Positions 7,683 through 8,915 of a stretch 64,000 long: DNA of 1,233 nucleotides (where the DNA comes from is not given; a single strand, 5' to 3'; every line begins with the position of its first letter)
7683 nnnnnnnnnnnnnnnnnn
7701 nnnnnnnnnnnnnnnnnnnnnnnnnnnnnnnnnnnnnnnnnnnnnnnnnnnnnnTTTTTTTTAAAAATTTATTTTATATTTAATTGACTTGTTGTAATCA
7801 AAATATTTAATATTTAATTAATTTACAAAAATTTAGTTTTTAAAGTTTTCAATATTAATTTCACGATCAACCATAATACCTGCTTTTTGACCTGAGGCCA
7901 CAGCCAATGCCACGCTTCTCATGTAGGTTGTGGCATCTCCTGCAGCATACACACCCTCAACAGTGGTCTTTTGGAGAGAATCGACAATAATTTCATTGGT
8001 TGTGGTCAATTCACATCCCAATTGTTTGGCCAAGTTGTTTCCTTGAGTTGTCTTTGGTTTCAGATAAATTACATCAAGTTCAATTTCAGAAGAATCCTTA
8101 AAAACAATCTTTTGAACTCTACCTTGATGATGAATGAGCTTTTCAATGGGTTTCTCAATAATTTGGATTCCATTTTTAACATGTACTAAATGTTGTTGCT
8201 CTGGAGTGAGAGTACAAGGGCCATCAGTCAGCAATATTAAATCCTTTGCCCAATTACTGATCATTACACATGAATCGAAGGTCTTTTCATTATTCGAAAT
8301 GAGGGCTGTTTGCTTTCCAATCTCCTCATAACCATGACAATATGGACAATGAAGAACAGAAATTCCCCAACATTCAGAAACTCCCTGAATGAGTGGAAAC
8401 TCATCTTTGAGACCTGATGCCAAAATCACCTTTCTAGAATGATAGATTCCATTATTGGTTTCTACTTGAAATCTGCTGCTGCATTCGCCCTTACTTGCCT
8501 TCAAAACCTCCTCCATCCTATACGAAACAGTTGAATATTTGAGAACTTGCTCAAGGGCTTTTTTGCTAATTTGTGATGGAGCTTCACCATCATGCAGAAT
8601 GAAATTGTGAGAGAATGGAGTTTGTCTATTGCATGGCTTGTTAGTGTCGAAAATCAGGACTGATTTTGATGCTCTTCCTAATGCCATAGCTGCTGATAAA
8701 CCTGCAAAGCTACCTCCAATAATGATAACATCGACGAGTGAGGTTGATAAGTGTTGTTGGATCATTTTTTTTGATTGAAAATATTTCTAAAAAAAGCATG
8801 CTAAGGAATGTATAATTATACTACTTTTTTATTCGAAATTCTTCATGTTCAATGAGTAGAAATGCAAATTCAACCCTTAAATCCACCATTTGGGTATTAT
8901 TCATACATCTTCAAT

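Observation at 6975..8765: GliT/DepH-like CxxC flavoprotein dithiol oxidase plus an unknown intronless partner gene, bracketed by 5S genes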

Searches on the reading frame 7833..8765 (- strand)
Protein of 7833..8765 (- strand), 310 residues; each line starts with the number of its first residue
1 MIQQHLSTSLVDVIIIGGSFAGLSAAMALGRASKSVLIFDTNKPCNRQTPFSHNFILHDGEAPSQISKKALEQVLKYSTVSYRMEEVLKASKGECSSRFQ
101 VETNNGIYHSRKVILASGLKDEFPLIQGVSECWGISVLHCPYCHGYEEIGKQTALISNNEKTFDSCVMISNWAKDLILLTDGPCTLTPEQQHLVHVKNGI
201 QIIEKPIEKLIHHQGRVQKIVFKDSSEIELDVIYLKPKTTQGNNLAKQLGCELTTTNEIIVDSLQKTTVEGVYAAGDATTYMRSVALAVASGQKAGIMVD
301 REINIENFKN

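Call 3: search_protein_families(library=pfam, proteins=[window:7833-8765:-], max_evalue=1)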
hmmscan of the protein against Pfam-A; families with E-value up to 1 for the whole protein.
window:7833-8765:- (310 aa): 14 families
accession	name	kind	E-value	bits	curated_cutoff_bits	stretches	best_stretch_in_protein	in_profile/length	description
PF07992.20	Pyr_redox_2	-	1.5e-25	90.7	26.1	2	12-137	2-127/291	Pyridine nucleotide-disulphide oxidoreductase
PF03486.20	HI0933_like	-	2.4e-07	30.9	50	1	12-47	2-37/244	HI0933-like protein Rossmann domain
PF13738.12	Pyr_redox_3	-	7e-07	29.2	30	1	83-276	99-305/305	Pyridine nucleotide-disulphide oxidoreductase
PF00890.30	FAD_binding_2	-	1.9e-06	27.8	20.4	1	12-52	1-41/414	FAD binding domain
PF01266.30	DAO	-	4.7e-05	23.5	27.9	1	12-60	1-49/353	FAD dependent oxidoreductase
PF01134.28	GIDA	-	0.00027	20.6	22.1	1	12-42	1-31/391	Glucose inhibited division protein A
PF13450.12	NAD_binding_8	-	0.00065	20.4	21.9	1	15-42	1-28/68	NAD(P)-binding Rossmann-like domain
PF12831.13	FAD_oxidored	-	0.0009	19.1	27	1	12-42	1-31/416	FAD dependent oxidoreductase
PF01494.25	FAD_binding_3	-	0.028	14.1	22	1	11-40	2-31/349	FAD binding domain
PF01262.27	AlaDh_PNT_C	-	0.036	13.9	23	1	12-54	30-74/214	Alanine dehydrogenase/PNT, C-terminal domain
PF01946.23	Thi4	-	0.04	13.6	26.2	1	9-39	16-47/235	Thi4 family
PF01593.30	Amino_oxidase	-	0.079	12.7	19.8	0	262-295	403-438/443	Flavin containing amine oxidoreductase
PF00070.33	Pyr_redox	-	0.081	13.9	22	0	13-42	2-31/82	Pyridine nucleotide-disulphide oxidoreductase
PF08909.16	DUF1854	-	0.13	12.5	26.8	1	64-106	39-81/130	Domain of unknown function (DUF1854)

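Call 5: search_solved_structures(query=window:7833-8765:-, max_evalue=0.001, show_alignments=2)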
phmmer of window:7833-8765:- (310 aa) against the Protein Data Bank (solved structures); distinct sequences matched with E-value up to 0.001: 60.
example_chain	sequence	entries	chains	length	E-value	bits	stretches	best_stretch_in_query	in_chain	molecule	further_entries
4fk1_A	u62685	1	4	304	3e-48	167.7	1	10-308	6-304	Putative thioredoxin reductase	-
3fbs_A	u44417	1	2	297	1.5e-46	162.1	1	11-303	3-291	Oxidoreductase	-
4nte_A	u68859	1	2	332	6.1e-44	153.6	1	6-303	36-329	DepH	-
4jn9_A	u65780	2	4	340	6.6e-44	153.4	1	6-303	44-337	DepH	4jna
4ntd_A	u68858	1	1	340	2.7e-39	138.3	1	11-301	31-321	Thioredoxin reductase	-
7br0_A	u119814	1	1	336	2.8e-33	118.6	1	7-308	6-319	Pyr_redox_2 domain-containing protein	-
4ntc_A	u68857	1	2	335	8.3e-33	117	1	9-295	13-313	GliT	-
3cty_A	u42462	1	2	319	7e-25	91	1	11-298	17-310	Thioredoxin reductase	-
5n0j_A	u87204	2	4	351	4.6e-20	75.2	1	8-303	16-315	Gll2934 protein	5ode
5jri_A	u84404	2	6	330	6.4e-15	58.3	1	9-303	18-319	Pyridine nucleotide-disulfide oxidoreductase | Slr0600 protein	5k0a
2q7v_A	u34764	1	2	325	6.4e-15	58.3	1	11-178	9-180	Thioredoxin reductase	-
6gnc_A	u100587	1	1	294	1.3e-14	57.3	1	11-295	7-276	Thioredoxin reductase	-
5nii_A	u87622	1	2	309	2.9e-14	56.1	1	13-296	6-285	Thioredoxin reductase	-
2q0k_A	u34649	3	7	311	8.5e-14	54.6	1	10-298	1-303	Thioredoxin reductase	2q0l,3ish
7jyp_A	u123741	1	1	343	1.4e-13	53.9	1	11-293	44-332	Thioredoxin reductase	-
5j60_A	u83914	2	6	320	2.7e-13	53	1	5-305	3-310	Thioredoxin reductase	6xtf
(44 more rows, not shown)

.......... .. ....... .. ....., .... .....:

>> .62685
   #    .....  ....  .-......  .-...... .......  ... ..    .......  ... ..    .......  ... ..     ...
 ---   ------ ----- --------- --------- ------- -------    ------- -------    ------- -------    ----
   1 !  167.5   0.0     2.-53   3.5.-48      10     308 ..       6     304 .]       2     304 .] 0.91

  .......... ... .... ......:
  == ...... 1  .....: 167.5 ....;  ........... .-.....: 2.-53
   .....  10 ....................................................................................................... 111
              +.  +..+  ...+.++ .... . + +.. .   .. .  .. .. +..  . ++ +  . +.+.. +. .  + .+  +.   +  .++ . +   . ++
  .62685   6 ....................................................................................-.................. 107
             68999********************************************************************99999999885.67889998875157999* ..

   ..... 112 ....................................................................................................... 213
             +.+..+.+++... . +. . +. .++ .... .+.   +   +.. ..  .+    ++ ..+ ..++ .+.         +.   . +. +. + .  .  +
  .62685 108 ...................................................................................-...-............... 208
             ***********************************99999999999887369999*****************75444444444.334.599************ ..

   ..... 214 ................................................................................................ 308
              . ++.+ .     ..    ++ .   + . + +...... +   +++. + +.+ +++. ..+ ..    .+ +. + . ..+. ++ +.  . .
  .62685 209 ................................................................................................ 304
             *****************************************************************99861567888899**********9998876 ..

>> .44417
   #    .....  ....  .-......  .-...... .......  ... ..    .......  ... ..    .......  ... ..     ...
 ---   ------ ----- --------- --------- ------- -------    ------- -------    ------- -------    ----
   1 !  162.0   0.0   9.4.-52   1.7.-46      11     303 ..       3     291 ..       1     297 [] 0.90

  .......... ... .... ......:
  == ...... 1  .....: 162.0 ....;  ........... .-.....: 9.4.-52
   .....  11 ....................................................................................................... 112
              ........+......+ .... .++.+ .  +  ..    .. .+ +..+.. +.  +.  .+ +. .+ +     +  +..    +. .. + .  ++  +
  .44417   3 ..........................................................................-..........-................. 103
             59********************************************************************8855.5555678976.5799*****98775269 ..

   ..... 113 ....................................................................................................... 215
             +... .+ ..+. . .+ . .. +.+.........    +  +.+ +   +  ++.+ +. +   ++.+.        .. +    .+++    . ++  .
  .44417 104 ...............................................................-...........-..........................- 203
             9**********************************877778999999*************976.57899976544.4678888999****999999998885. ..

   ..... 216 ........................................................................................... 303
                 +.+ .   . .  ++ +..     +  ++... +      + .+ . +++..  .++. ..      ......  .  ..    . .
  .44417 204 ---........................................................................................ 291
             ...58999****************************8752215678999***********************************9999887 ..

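Call 6: find_homologous_proteins(query=window:7833-8765:-)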
Query window:7833-8765:- (310 aa): 7789 proteins with E <= 0.001 among 8000 candidates; the best 120 are listed.
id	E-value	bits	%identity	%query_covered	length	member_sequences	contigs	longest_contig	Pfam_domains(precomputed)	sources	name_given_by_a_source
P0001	2.1e-203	692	100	100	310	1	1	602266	PF00890.31,PF07992.21,PF13738.13,PF03486.21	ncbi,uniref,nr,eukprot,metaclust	ncbi:predicted protein [Naegleria gruberi]|uniref:Predicted protein n=1 Tax=Naegleria gruberi TaxID=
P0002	2.9e-92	327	51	96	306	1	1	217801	PF07992.21,PF13738.13,PF03486.21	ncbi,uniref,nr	ncbi:NAD(P)/FAD-dependent oxidoreductase [Adhaeribacter rhizoryzae]|uniref:NAD(P)/FAD-dependent oxid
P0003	1.9e-91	324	51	96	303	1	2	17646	PF07992.21,PF13738.13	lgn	-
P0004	1.9e-91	324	51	96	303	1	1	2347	PF07992.21,PF13738.13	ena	-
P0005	1.8e-90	321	49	96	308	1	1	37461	PF01266.31,PF07992.21,PF13738.13,PF03486.21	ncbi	ncbi:MAG: NAD(P)/FAD-dependent oxidoreductase [Adhaeribacter sp.]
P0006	1.8e-90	321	51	96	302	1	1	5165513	PF01266.31,PF07992.21,PF13738.13,PF03486.21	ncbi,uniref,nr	ncbi:NAD(P)/FAD-dependent oxidoreductase [Rufibacter tibetensis]|uniref:Pyridine nucleotide-disulfid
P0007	2.4e-90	321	50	98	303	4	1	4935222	PF07992.21,PF13738.13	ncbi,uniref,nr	ncbi:NAD(P)/FAD-dependent oxidoreductase [Flavobacterium sp. 140616W15]|uniref:NAD(P)/FAD-dependent 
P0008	5.1e-90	320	50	96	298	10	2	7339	PF01266.31,PF07992.21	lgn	-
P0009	7.8e-90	319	53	96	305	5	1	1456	PF00890.31,PF07992.21,PF13738.13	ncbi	ncbi:Thioredoxin reductase [compost metagenome]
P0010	9.6e-90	319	51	96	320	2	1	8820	PF01266.31,PF07992.21,PF13738.13,PF03486.21,PF01134.29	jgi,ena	-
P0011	1.4e-89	318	51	96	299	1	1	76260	PF01266.31,PF07992.21,PF00070.34,PF13738.13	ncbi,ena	-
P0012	4.4e-89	317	50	97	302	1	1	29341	PF07992.21,PF13738.13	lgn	-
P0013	4.4e-89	317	49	96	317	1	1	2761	PF01266.31,PF07992.21,PF13738.13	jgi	jgi:thioredoxin reductase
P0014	4.6e-89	317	50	96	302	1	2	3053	PF07992.21,PF13738.13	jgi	-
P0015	4.7e-89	316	51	97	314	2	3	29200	PF07992.21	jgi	jgi:thioredoxin reductase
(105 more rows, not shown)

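Call 8: search_protein_families(library=ncbifam, proteins=[window:7833-8765:-], max_evalue=1)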
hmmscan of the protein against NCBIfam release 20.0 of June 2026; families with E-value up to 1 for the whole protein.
window:7833-8765:- (310 aa): 98 families (the best 25 are shown)
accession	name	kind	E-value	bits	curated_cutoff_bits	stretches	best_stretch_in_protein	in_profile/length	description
TIGR01292.1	TRX_reduct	equivalog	6.1e-26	90.9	343.45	1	12-301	2-298/300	thioredoxin-disulfide reductase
TIGR03140.1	AhpF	equivalog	8.1e-17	60.9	502.9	1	8-297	210-506/515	alkyl hydroperoxide reductase subunit F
TIGR03143.1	AhpF_homolog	hypoth_equivalog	1e-12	47.4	687.65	2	9-183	3-176/555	putative alkyl hydroperoxide reductase F subunit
NF007123.0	PRK09564.1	equivalog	8.3e-11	41.2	458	2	200-285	206-290/444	CoA-disulfide reductase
NF046103.1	NOXase_Strep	equivalog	2.9e-10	39.7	600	2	7-125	144-248/442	H2O-forming NADH oxidase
TIGR02053.1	MerA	equivalog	4e-10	39.3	454.45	1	76-296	93-325/465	mercury(II) reductase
TIGR03385.1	CoA_CoA_reduc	equivalog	1.6e-09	37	578.8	2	211-284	217-288/439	CoA-disulfide reductase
NF004945.0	PRK06292.2-3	equivalog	8.1e-09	34.9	494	1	90-288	110-314/457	dihydrolipoyl dehydrogenase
NF009409.0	PRK12770.1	subfamily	9.4e-09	34.8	343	1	214-300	259-347/360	putative glutamate synthase subunit beta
NF005883.0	PRK07845.1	equivalog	8.3e-08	31.6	479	1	196-293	229-328/466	NAD(P)H-quinone dehydrogenase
TIGR01316.1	gltA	equivalog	9.4e-08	31.3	471.75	1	216-300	362-446/449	NADPH-dependent glutamate synthase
NF042949.2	3PPDioc_HcaD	equivalog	1.4e-07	30.7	450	2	194-282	193-279/386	3-phenylpropionate/cinnamic acid dioxygenase ferredoxin--NAD(+) reductase subunit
NF003585.0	PRK05249.1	equivalog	2.3e-07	29.8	465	2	197-289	229-323/464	Si-specific NAD(P)(+) transhydrogenase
TIGR00275.1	TIGR00275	subfamily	2.4e-07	30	183.8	2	13-45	1-33/401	aminoacetone oxidase family FAD-binding enzyme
NF003437.0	PRK04965.1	equivalog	2.6e-07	30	392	2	11-126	142-244/378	NADH:flavorubredoxin reductase NorW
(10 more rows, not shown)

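Call 16: search_solved_structures(query=window:7833-8765:-, max_evalue=1e-30, show_alignments=5)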
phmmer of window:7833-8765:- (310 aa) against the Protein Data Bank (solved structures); distinct sequences matched with E-value up to 1e-30: 7.
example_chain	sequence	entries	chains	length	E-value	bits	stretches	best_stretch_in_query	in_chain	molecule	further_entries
4fk1_A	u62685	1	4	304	3e-48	167.7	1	10-308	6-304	Putative thioredoxin reductase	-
3fbs_A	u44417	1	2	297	1.5e-46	162.1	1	11-303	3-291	Oxidoreductase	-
4nte_A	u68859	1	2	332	6.1e-44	153.6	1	6-303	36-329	DepH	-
4jn9_A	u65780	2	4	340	6.6e-44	153.4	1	6-303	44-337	DepH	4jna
4ntd_A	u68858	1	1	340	2.7e-39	138.3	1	11-301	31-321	Thioredoxin reductase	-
7br0_A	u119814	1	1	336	2.8e-33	118.6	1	7-308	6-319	Pyr_redox_2 domain-containing protein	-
4ntc_A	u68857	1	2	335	8.3e-33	117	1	9-295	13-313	GliT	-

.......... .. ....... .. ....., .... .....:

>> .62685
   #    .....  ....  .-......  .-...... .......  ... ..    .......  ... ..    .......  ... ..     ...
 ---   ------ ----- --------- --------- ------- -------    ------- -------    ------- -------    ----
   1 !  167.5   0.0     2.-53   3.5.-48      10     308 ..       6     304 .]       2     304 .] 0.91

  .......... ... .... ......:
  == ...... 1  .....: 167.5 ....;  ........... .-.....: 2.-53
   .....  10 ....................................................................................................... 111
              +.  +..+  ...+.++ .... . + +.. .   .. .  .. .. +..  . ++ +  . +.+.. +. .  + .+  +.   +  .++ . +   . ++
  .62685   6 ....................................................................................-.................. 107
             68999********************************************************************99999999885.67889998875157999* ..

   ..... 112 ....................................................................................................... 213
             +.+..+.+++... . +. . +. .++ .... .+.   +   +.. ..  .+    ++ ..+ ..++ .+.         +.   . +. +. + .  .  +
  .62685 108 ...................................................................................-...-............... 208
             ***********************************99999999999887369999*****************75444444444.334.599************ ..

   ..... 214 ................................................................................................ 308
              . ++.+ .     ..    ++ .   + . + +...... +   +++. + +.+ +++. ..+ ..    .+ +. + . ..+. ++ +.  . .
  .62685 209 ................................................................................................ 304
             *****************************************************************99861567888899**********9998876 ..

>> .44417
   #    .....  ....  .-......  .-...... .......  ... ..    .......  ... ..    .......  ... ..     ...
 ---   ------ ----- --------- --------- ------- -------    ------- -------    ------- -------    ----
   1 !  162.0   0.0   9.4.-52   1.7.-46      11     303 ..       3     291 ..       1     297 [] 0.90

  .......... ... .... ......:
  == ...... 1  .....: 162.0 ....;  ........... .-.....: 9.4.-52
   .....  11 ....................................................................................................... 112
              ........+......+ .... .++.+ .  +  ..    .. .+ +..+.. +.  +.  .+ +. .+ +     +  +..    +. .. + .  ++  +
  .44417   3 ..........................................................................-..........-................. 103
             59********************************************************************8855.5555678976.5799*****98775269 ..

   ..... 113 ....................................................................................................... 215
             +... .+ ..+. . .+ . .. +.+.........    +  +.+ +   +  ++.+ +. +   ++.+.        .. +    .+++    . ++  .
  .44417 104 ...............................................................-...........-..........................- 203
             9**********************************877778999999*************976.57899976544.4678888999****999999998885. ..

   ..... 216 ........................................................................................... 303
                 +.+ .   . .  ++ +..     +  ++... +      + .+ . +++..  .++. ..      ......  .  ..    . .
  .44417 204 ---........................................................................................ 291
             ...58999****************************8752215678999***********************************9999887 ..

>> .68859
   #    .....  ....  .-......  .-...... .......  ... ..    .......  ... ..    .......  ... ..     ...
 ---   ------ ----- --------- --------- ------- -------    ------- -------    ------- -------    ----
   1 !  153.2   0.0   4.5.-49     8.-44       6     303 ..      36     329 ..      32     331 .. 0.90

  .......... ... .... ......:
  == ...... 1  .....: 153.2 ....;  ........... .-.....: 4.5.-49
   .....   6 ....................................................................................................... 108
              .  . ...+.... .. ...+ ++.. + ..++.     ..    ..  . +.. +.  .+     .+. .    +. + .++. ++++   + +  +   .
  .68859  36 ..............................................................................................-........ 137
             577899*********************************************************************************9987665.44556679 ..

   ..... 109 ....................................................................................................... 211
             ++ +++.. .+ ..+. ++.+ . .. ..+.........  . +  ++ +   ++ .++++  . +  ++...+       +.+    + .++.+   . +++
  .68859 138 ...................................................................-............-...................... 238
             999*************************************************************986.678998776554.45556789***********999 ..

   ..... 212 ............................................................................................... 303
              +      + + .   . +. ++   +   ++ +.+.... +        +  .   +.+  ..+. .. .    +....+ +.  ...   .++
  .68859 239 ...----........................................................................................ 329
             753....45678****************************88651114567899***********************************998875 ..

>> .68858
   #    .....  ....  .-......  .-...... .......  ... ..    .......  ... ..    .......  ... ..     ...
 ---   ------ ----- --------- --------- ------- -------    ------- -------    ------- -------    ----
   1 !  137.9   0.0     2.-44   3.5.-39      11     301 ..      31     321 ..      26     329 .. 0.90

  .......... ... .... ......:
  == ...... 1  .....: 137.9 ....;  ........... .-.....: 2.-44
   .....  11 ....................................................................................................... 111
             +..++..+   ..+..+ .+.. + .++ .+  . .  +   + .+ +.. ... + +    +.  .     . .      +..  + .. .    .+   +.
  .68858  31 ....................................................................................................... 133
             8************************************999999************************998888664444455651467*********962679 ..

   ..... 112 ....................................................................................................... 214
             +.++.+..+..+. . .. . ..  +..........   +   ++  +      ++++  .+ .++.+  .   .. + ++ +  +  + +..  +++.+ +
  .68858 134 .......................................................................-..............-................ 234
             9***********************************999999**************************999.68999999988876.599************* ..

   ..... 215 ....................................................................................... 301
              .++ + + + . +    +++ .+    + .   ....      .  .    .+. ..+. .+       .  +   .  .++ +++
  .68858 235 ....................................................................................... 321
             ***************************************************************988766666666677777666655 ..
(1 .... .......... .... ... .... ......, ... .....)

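Call 18: find_encoding_contigs(protein=P0001, flank=10000, max_places=3)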
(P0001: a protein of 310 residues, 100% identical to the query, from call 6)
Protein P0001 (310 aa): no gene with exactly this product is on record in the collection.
